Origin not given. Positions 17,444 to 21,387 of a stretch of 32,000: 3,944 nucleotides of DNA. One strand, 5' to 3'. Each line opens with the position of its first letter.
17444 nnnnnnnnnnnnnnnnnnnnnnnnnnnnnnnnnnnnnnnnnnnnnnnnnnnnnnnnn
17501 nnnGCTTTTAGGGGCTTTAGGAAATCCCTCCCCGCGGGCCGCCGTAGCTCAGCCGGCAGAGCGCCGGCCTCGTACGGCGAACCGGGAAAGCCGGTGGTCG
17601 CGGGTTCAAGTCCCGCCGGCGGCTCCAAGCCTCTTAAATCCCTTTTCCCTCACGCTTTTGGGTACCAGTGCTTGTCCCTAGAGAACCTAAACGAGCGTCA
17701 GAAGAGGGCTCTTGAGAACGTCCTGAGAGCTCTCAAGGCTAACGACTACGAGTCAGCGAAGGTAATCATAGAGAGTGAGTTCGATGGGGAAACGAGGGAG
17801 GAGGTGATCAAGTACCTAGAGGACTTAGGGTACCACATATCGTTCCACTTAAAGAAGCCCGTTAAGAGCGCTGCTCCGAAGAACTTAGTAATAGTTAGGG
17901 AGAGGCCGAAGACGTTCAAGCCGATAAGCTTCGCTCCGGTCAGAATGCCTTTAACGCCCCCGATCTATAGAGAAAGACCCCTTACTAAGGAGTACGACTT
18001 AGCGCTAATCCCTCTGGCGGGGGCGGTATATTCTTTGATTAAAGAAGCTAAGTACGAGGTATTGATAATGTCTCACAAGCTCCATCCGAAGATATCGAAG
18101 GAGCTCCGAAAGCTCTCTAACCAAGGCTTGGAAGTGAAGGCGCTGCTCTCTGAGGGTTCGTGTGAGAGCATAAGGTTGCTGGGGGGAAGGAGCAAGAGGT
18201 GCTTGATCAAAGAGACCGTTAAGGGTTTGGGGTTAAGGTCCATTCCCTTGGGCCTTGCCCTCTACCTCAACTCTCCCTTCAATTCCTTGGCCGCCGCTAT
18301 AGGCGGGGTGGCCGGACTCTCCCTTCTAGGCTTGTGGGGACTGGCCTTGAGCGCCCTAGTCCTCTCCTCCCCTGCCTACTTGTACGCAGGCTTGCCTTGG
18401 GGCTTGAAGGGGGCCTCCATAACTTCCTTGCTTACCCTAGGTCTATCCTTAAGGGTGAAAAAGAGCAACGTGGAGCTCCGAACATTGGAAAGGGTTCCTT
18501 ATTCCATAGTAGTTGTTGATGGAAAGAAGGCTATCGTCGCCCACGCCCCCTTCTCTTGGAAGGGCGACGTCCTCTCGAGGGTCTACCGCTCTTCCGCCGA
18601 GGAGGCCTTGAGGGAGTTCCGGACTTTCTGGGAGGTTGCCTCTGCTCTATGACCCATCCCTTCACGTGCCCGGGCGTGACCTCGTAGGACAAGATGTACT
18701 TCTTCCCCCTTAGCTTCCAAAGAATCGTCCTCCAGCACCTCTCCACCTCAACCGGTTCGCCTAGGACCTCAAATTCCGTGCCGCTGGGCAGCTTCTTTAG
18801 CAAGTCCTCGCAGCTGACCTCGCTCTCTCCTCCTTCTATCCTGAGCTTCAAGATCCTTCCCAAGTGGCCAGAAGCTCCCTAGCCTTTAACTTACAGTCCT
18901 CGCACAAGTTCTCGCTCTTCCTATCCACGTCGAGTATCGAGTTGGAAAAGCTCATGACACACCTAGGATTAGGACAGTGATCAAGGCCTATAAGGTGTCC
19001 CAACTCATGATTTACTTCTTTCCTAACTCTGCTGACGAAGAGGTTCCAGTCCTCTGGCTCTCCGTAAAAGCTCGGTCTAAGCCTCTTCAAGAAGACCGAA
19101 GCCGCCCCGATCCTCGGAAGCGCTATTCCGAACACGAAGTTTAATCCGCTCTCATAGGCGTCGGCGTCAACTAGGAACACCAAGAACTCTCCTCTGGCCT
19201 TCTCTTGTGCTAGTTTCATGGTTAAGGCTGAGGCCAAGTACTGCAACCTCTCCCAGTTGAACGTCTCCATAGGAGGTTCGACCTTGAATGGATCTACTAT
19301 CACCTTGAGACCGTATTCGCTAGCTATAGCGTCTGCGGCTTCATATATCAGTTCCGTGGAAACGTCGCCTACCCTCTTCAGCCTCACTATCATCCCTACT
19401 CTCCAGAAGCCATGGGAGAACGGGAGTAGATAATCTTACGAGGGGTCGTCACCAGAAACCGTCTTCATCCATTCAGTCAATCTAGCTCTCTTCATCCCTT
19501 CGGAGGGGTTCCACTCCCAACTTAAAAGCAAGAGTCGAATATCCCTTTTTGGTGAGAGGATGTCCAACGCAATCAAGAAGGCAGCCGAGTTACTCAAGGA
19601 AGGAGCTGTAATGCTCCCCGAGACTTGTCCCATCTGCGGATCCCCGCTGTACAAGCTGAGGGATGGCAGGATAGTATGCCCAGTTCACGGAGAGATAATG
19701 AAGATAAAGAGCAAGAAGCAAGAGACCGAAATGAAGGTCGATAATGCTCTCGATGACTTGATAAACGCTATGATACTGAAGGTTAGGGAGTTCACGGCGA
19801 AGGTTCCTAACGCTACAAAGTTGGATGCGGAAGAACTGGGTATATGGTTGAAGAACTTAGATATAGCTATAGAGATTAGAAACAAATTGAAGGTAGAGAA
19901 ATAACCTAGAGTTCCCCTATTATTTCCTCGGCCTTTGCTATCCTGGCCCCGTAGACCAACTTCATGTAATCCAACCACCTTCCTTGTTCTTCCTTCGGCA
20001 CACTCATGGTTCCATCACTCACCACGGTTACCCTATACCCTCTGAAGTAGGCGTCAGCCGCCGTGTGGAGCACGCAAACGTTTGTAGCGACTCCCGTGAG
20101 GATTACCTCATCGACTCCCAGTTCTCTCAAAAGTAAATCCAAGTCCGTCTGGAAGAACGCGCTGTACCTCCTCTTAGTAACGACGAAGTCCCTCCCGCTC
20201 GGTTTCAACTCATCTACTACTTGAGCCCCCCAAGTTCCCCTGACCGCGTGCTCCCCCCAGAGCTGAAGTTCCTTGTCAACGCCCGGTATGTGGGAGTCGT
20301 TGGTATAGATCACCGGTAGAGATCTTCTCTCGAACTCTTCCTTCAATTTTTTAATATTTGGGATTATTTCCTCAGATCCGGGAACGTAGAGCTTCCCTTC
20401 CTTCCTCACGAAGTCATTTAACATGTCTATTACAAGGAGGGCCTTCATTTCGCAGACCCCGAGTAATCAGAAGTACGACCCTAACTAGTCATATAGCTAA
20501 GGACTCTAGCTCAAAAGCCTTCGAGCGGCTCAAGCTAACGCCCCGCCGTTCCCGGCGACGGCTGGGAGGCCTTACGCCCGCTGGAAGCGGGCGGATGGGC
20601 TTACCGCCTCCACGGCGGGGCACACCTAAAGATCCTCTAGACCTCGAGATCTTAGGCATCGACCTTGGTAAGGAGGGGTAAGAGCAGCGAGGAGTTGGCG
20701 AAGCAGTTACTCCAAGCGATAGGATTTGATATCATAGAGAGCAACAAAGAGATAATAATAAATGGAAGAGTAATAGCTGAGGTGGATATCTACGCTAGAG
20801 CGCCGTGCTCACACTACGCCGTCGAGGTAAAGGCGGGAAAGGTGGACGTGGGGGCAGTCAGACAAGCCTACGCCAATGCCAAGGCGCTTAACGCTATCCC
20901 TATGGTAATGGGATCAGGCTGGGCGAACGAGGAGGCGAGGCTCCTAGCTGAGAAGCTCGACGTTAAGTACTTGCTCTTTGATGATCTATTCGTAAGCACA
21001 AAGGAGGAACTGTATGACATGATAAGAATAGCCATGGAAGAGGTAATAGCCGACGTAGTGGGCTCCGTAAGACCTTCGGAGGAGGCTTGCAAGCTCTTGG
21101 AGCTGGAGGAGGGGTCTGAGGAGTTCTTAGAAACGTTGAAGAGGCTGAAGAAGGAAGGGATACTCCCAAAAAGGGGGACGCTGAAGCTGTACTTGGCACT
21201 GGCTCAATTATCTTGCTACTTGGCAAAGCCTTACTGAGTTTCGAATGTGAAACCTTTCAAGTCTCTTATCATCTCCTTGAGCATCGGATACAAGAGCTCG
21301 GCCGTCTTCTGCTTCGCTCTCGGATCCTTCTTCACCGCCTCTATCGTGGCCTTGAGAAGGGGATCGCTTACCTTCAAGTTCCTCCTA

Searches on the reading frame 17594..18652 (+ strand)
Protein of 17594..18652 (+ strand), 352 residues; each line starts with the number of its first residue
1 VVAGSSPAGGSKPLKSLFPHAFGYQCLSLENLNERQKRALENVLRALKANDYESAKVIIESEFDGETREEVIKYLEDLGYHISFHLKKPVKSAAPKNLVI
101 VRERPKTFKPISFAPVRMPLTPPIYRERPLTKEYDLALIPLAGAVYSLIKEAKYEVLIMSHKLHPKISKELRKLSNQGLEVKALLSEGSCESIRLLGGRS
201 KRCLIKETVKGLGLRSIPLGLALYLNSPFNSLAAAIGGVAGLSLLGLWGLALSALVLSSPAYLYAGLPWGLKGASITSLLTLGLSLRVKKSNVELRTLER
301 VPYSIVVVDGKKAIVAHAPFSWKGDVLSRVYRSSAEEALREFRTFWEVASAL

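Call 4: search_protein_families(library=pfam, proteins=[window:17594-18652:+], max_evalue=0.01)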
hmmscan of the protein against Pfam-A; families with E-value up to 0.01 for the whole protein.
window:17594-18652:+ (352 aa): 1 family
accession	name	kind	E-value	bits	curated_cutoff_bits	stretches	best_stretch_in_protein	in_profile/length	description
PF08350.17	FilR1_middle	-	0.0059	17.1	27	0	288-337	67-113/128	Methanogenesis regulatory protein FilR1, middle domain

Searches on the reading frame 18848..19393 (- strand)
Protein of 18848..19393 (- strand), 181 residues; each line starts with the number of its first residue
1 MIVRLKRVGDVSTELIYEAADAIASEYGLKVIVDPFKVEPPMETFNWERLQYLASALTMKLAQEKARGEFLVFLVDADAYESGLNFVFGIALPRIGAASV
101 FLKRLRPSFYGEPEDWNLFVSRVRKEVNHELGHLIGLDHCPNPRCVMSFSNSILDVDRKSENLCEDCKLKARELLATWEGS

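Call 4: search_protein_families(library=pfam, proteins=[window:18848-19393:-], max_evalue=0.01)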
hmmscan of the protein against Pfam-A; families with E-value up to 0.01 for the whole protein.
window:18848-19393:- (181 aa): 2 families
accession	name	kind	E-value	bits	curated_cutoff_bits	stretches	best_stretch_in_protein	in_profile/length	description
PF07998.17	Peptidase_M54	-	1.1e-29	104.3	24.4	1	37-170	53-191/194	Peptidase family M54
PF00413.30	Peptidase_M10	-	0.0014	19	24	1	127-150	112-135/159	Matrixin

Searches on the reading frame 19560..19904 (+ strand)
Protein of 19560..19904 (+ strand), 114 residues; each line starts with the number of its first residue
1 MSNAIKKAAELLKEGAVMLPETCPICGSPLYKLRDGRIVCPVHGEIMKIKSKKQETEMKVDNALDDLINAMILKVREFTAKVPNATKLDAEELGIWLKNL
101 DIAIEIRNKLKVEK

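Call 75: search_protein_families(library=pfam, proteins=[window:19560-19904:+], max_evalue=0.001)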
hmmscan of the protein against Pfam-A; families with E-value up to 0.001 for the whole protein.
window:19560-19904:+ (114 aa): 1 family
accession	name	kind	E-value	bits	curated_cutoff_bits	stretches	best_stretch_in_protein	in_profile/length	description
PF06677.18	Auto_anti-p27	-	5.1e-14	52.5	24.1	1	6-44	1-40/40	Sjogren's syndrome/scleroderma autoantigen 1 (Autoantigen p27)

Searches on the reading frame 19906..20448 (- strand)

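Call 75: search_protein_families(library=pfam, proteins=[window:19906-20448:-], max_evalue=0.001)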
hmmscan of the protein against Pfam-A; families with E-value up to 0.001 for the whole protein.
window:19906-20448:- (180 aa): 1 family
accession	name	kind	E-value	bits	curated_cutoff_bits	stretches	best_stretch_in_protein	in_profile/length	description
PF00857.26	Isochorismatase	-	2e-49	168.5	27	1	3-171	2-171/175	Isochorismatase domain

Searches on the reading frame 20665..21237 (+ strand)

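Call 75: search_protein_families(library=pfam, proteins=[window:20665-21237:+], max_evalue=0.001)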
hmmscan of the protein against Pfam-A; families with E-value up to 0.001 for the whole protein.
window:20665-21237:+ (190 aa): 1 family
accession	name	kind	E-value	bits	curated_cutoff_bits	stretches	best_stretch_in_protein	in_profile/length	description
PF02021.23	UPF0102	-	0.00019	22.1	23.6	1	9-73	2-58/80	Uncharacterised protein family UPF0102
